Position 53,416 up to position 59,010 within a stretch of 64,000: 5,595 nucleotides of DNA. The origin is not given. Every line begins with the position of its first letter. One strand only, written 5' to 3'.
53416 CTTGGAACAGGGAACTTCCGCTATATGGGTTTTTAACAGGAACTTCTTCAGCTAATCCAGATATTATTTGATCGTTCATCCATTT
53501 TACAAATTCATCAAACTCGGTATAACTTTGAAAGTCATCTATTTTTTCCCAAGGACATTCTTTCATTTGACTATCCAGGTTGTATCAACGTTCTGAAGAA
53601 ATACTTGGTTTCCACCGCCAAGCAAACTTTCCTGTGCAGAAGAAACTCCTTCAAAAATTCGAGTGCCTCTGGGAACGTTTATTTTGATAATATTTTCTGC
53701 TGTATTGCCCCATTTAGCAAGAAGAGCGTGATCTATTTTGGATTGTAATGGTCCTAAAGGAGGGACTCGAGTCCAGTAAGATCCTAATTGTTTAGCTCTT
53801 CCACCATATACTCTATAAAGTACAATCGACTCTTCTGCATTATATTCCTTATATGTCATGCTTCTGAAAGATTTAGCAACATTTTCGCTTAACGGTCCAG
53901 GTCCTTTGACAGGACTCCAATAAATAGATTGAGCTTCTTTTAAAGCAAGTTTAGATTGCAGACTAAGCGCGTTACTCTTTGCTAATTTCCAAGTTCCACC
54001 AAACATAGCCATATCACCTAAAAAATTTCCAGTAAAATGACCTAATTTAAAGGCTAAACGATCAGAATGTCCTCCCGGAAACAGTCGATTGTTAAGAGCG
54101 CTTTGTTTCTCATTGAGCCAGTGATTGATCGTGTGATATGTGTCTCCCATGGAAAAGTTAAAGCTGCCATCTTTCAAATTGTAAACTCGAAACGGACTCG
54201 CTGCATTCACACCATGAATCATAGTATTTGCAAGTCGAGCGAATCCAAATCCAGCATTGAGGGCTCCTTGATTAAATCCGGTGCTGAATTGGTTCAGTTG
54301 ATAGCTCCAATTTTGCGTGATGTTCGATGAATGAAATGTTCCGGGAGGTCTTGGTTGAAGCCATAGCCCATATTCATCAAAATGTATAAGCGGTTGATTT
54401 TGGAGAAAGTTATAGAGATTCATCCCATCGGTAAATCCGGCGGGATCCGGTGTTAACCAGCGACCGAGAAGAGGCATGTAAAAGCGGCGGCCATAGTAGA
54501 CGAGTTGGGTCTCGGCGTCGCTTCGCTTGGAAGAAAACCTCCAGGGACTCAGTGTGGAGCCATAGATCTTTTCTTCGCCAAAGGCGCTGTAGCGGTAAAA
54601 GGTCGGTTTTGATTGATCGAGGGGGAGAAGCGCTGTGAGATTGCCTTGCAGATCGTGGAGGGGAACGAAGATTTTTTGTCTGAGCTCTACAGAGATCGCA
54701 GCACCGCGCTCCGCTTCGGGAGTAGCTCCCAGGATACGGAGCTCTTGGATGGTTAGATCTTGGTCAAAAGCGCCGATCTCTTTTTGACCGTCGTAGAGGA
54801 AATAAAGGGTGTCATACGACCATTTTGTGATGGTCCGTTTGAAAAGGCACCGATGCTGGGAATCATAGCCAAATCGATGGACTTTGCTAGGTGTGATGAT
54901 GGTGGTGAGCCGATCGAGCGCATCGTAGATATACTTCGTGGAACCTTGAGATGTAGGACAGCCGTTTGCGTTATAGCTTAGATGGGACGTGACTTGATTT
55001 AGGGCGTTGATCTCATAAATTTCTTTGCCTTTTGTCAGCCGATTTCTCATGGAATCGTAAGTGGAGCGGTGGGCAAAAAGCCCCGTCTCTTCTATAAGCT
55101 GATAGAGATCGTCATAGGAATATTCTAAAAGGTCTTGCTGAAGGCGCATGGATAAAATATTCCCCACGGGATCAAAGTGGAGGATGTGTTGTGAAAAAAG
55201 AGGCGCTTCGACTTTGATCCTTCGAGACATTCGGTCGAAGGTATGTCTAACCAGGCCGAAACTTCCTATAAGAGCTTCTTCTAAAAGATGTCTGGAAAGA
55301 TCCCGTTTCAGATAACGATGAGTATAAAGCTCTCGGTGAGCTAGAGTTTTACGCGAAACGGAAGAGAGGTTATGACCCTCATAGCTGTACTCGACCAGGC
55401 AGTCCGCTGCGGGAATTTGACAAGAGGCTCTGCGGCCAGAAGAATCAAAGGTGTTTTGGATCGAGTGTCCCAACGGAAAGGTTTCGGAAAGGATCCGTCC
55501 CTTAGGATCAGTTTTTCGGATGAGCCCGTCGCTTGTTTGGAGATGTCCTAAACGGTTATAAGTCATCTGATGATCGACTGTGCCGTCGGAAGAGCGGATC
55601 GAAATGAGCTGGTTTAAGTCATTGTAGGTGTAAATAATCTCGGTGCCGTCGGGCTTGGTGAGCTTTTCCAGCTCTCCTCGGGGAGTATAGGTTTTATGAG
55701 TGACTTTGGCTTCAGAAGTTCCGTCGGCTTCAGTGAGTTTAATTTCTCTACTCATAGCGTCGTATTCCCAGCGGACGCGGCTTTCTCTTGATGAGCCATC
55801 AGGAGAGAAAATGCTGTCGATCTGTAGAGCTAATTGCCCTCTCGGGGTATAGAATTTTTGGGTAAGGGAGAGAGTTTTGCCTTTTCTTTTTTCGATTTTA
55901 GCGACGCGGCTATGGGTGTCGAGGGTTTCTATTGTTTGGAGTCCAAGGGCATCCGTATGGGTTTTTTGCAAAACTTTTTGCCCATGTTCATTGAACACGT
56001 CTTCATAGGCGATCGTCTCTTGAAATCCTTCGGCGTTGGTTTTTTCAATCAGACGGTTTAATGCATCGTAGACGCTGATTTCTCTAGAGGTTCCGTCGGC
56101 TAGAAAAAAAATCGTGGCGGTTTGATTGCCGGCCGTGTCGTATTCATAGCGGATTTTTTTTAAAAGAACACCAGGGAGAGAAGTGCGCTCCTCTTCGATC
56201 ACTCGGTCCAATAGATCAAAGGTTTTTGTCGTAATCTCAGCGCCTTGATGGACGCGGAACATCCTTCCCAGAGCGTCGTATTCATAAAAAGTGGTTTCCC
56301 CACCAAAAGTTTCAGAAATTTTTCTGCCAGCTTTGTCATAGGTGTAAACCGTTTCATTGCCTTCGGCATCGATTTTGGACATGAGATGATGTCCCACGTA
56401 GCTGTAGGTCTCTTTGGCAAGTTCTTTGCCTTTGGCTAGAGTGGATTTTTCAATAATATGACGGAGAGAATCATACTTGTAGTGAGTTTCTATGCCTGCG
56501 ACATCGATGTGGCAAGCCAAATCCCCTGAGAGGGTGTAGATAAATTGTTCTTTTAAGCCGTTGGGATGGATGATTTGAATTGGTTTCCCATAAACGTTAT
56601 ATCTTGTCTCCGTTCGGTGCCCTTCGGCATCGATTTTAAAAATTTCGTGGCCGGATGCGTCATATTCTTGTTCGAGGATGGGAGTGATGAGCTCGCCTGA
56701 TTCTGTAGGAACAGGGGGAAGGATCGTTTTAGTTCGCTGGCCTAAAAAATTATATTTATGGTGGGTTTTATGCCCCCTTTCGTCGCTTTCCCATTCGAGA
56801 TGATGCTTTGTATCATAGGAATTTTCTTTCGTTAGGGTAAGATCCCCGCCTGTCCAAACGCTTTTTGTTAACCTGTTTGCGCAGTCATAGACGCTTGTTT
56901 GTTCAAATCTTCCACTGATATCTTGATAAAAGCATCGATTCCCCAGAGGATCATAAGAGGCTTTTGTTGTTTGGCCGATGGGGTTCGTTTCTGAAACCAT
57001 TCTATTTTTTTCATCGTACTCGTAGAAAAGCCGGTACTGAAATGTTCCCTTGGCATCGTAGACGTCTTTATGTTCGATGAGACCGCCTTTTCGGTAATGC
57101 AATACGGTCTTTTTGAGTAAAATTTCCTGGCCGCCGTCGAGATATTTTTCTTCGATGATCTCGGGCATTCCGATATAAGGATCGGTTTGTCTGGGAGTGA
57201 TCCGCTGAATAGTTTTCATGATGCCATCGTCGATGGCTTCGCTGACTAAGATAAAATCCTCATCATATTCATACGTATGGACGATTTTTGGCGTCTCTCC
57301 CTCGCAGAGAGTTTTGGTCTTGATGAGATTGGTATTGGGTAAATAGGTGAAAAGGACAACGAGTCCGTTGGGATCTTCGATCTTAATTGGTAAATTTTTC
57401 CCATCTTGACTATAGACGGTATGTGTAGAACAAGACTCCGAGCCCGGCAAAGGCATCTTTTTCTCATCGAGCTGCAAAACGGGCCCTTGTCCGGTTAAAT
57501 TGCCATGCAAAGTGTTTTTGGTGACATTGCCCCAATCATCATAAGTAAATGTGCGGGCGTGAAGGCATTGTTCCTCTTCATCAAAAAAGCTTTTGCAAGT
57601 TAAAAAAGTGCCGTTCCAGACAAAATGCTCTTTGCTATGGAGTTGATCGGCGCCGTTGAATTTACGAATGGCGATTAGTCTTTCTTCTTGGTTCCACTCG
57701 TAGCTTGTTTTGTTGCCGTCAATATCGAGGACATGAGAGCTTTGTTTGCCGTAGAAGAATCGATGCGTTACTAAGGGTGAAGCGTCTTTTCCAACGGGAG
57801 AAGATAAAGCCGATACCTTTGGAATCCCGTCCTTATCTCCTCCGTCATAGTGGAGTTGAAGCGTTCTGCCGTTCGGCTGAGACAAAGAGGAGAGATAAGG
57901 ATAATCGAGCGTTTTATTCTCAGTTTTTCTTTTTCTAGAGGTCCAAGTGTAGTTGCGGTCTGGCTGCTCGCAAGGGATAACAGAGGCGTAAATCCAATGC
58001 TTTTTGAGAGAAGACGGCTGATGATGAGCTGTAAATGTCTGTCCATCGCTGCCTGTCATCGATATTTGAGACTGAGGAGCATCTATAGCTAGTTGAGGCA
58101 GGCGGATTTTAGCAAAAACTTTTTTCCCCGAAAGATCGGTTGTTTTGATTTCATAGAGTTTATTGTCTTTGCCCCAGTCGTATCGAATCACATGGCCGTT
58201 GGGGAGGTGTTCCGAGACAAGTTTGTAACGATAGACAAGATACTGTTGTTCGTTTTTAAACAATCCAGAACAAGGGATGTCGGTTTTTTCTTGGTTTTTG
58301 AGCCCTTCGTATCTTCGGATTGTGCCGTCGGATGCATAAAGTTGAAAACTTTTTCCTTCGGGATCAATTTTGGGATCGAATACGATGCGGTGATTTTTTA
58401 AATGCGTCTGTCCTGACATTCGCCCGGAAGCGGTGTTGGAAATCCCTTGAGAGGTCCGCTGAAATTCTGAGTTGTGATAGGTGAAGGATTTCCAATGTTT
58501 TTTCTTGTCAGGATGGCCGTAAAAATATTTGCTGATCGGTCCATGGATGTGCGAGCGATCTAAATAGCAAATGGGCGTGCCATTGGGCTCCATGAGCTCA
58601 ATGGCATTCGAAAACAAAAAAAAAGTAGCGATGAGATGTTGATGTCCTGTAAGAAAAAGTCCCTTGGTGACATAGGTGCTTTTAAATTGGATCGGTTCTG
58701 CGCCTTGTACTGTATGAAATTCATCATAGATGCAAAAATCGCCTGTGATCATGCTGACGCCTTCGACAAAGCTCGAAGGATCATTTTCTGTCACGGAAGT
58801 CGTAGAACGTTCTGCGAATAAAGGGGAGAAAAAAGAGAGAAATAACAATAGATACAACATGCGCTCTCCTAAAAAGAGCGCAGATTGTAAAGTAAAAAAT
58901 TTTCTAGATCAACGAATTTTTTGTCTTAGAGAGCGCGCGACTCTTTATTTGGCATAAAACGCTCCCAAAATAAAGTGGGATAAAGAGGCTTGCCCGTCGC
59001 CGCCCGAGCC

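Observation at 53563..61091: Sec-signal RHS toxin immediately downstream of a lone YjbH/GfcD-family outer-membrane barrel: possible two-gene export unit in a T6SS-less lineage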

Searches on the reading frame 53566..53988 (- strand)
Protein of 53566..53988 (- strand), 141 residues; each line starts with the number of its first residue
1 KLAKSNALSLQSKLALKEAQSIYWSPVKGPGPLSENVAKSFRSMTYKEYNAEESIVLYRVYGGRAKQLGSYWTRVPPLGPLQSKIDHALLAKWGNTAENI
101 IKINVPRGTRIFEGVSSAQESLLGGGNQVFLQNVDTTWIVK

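Call 40: find_homologous_proteins(query=window:53566-53988:-, max_evalue=0.001)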
Query seq(141 aa) (141 aa): 11 proteins with E <= 0.001 among 19 candidates.
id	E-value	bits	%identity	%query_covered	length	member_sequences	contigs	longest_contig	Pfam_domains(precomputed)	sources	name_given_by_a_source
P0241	8.1e-33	131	58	77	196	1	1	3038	-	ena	-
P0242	8.5e-33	131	58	77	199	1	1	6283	-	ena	-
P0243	2.6e-32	129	57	77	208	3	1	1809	-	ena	-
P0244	2.8e-32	129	57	77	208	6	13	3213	-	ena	-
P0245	2.8e-32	129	57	77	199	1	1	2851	-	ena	-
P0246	2.9e-32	129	57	77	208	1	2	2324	-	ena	-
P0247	2.9e-32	129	57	77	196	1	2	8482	-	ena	-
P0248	3.0e-32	129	57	77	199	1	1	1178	-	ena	-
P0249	3.3e-32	129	57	77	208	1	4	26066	-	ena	-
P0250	3.3e-32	129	57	77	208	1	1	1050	-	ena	-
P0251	3.9e-32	129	57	77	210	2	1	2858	-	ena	-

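Call 51: search_protein_representatives(alignment_id=A1)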
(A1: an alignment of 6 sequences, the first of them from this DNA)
Query: 6 sequences, 199 profile positions. Proteins with E-value up to 0.001 (for the whole library): 1968; up to 1e-10: 1147; up to 1e-30: 369. The best 150 are listed.
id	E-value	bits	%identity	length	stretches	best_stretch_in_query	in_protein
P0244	1.4e-120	417.0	-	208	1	1-199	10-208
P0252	1.4e-74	266.8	-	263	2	87-196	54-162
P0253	2.3e-68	246.5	-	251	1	55-199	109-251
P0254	5.1e-52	193.2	-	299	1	78-199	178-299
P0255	2.8e-49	184.2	-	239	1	71-198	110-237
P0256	6.7e-49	183.0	-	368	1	2-199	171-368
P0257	1.4e-48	181.9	-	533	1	59-198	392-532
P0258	1.5e-48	181.9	-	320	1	26-199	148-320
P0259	2.3e-48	181.2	-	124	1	78-199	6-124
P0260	4.4e-48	180.3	-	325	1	21-199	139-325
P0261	7.3e-48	179.6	-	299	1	57-198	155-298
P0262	3.2e-47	177.5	-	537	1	64-199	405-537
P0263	1.0e-46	175.8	-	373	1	39-199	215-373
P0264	1.4e-46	175.4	-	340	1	2-196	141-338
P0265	1.5e-46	175.3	-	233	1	75-199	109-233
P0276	3.4e-45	170.9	-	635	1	42-198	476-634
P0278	4.8e-45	170.4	-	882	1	70-199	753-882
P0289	3.6e-44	167.5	-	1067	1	50-197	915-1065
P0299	1.3e-43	165.8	-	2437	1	78-197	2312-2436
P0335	2.0e-41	158.6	-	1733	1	80-199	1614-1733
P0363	2.6e-40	155.0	-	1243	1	79-197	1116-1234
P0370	4.2e-40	154.2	-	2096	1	79-199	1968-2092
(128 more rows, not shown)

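Call 52: search_protein_families(library=pfam, proteins=[P0252, P0253, P0257, P0276, P0278, P0289, P0299, P0335, P0363], max_evalue=0.01)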
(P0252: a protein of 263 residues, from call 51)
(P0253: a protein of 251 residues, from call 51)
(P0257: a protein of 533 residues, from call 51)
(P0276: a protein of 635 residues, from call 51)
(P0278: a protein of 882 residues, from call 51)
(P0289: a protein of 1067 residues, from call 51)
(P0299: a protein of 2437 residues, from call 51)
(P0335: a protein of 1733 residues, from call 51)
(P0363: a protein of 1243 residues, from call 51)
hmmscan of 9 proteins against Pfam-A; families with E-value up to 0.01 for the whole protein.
P0252 (263 aa): 1 family
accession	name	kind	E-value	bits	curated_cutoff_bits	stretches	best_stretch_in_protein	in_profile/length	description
PF13953.12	PapC_C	-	9.1e-05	22.6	27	0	222-255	8-40/66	PapC C-terminal domain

P0253 (251 aa): 0 families

P0257 (533 aa): 0 families

P0276 (635 aa): 0 families

P0278 (882 aa): 0 families

P0289 (1067 aa): 2 families
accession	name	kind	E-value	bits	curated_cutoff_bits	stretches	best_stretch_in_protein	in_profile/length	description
PF04830.18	DUF637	-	5.9e-42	143.7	26.6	1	565-732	1-168/168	Possible hemagglutinin (DUF637)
PF13332.12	Fil_haemagg_2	-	7.3e-20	72.2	22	4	269-408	7-165/170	Hemagglutinin repeat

P0299 (2437 aa): 6 families
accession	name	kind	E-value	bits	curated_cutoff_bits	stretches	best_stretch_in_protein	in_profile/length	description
PF05860.19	TPS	-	9.4e-50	170.3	33.5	1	57-310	6-249/252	TPS secretion domain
PF04830.18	DUF637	-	5.4e-12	46.2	26.6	1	1804-1885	82-168/168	Possible hemagglutinin (DUF637)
PF13332.12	Fil_haemagg_2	-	1.6e-10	41.8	22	2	1479-1542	101-164/170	Hemagglutinin repeat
PF04829.18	PT-VENN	-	4.2e-08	33.6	20.3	1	1904-1950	2-51/52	Pre-toxin domain with VENN motif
PF21726.2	DUF6862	-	4.6e-05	23.8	24.1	1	1953-2030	2-65/67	Family of unknown function (DUF6862)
PF05594.20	Fil_haemagg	-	0.0018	19.4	21.5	0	1023-1060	1-40/72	Haemagglutinin repeat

P0335 (1733 aa): 2 families
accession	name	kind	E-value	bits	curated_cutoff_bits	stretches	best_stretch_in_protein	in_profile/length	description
PF05860.19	TPS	-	2.5e-41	142.7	33.5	1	13-279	10-251/252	TPS secretion domain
PF05594.20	Fil_haemagg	-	0.00019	22.5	21.5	2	508-567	3-66/72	Haemagglutinin repeat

P0363 (1243 aa): 2 families
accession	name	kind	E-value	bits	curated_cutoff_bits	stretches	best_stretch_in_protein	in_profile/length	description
PF05860.19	TPS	-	2.4e-28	100.2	33.5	1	16-260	11-236/252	TPS secretion domain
PF04830.18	DUF637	-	4.7e-12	46.4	26.6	1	953-1082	3-140/168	Possible hemagglutinin (DUF637)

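Call 68: predict_structure(alignment_id=A3)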
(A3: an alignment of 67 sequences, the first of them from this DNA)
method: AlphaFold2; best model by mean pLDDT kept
length: 141 residues; sequences in the alignment: 67
mean_pLDDT: 90.6   pTM: 0.80
mean pLDDT of the five models: 90.6, 90.4, 88.8, 86.6, 85.1
residues with pLDDT >= 90: 121; 70-90: 1; 50-70: 12; < 50: 7
segments of 3 or more residues with pLDDT < 50: 8-11
pLDDT, mean of each block of 10 residues (from residue 1): 49 61 97 97 98 97 97 97 94 95 98 97 96 97 90
secondary structure, 60 per line:
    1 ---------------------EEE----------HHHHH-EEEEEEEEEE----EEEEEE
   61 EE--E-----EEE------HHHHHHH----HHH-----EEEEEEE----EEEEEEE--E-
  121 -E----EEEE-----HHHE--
elements in order: E22-24 H35-39 E41-50 E55-62 E71-73 H80-86 E99-105 E110-116 E127-130

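Call 70: fold_search(model_id=the predicted structure, library=pdb)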
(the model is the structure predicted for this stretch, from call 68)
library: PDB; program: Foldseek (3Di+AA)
matches with E <= 10: 165; with E <= 0.001: 1
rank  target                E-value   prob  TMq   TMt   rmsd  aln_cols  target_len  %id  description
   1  6b12_A                1.8e-04  1.00  0.60  0.70   2.1       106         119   15  Structure of Tne2 in complex with Tni2 (released 2017-12-20)
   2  4zv0_A                4.9e-03  1.00  0.52  0.53   4.8       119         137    9  Structure of Tse6 in complex with Tsi6 (released 2015-11-11)
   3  4zv4_C                8.3e-03  1.00  0.45  0.40   5.2       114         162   10  Structure of Tse6 in complex with EF-Tu (released 2015-11-11)
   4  6xtd_A                1.2e-02  1.00  0.50  0.53   3.3       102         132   22  Rhs1-CT in complex with cognate immunity protein RhsI1 (released 2021-07-28)
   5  4zv4_D                1.6e-02  1.00  0.52  0.46   5.3       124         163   10  Structure of Tse6 in complex with EF-Tu (released 2015-11-11)
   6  8pms_A                3.3e-02  1.00  0.43  0.34   3.4        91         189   14  NADase from Aspergillus fumigatus with replaced C-terminus from Neurospora crassa (released 2023-11-15)
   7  6yge_A                3.5e-02  0.99  0.39  0.28   6.6        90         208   12  NADase from Aspergillus fumigatus (released 2020-12-23)
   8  6ygf_B                4.0e-02  0.99  0.40  0.28   6.5        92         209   12  NADase from Aspergillus fumigatus with trapped reaction products (released 2020-12-23)
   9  8pmr_B                4.0e-02  0.99  0.40  0.28   6.4        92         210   12  NADase from Aspergillus fumigatus with mutated calcium binding motif (D219A/E220A) (released 2023-11-15)
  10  8pmr_C                4.7e-02  0.99  0.44  0.31   5.0       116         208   14  NADase from Aspergillus fumigatus with mutated calcium binding motif (D219A/E220A) (released 2023-11-15)
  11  6yge_B                4.7e-02  0.97  0.38  0.27   6.6        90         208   13  NADase from Aspergillus fumigatus (released 2020-12-23)
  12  8pmr_D                5.3e-02  0.98  0.43  0.31   5.2       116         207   14  NADase from Aspergillus fumigatus with mutated calcium binding motif (D219A/E220A) (released 2023-11-15)
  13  8pms_C                5.6e-02  0.99  0.44  0.34   3.5        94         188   14  NADase from Aspergillus fumigatus with replaced C-terminus from Neurospora crassa (released 2023-11-15)
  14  8r17_A                6.0e-02  0.99  0.44  0.35   3.4       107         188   12  Crystal structure of Neurospora crassa NADase with modified C-terminus (released 2024-07-03)
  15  6ygg_B                6.0e-02  0.96  0.38  0.27   6.7        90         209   12  NADase from Aspergillus fumigatus complexed with a substrate anologue (released 2020-12-23)
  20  4qlp_B                6.4e-01  0.38  0.35  0.26   9.6       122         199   15  Atomic structure of tuberculosis necrotizing toxin (TNT) complexed with its immunity factor IFT (released 2015-07-22)
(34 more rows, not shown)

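Call 94: find_encoding_contigs(protein=P0249, flank=6000, max_places=2)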
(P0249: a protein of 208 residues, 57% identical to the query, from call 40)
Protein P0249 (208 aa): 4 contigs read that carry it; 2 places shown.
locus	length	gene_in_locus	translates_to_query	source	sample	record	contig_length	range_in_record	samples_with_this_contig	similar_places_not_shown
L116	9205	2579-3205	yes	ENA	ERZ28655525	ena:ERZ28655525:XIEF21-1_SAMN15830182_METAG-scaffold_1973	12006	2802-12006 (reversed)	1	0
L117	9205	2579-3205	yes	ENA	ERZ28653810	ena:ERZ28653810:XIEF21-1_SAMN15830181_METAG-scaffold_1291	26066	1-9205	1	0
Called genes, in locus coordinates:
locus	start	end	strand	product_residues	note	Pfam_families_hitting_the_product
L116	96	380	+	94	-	-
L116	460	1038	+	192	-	-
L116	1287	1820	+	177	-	-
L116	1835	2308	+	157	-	-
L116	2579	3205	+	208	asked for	-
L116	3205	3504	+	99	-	-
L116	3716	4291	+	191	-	PF15520:Ntox10 (faint)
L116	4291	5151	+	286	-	-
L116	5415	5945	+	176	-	PF15657:Tox-HNH-EHHH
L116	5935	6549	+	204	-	-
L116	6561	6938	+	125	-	-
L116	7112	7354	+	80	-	-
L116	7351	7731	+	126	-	-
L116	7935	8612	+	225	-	PF12686:DUF3800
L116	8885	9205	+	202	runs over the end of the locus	PF14412:AHH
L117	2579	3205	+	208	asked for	-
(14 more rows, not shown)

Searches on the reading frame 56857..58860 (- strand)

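Call 24: search_protein_families(library=pfam, proteins=[window:56857-58860:-], max_evalue=10)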
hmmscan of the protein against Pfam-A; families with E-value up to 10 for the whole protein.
seq(668 aa): 2 families
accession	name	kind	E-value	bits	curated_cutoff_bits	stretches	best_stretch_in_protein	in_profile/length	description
PF05593.20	RHS_repeat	-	4e-17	62.6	22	3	615-642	1-28/38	RHS Repeat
PF12930.12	DUF3836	-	0.56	10.5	25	0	591-627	39-78/127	Family of unknown function (DUF3836)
